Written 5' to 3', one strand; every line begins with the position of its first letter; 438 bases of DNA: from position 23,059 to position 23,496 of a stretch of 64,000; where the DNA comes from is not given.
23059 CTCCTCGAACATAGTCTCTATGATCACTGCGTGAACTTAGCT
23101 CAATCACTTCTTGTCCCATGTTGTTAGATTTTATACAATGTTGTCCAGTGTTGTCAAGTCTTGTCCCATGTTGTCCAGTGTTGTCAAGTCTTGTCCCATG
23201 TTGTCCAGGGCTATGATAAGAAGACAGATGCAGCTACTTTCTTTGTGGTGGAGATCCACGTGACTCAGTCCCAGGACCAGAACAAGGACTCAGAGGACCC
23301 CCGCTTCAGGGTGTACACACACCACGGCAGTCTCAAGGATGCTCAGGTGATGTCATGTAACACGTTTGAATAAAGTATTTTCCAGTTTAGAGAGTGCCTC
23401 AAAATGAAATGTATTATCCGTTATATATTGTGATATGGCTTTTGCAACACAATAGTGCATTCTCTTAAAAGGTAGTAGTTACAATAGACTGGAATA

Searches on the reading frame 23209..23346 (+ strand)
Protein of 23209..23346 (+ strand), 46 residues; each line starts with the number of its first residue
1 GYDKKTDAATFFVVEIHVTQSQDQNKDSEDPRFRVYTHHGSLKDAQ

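Call 34: search_protein_representatives(protein=window:23209-23346:+)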
Query: 46 residues. Proteins with E-value up to 0.001 (for the whole library): 0; up to 1e-10: 0; up to 1e-30: 0. The best 0 are listed.
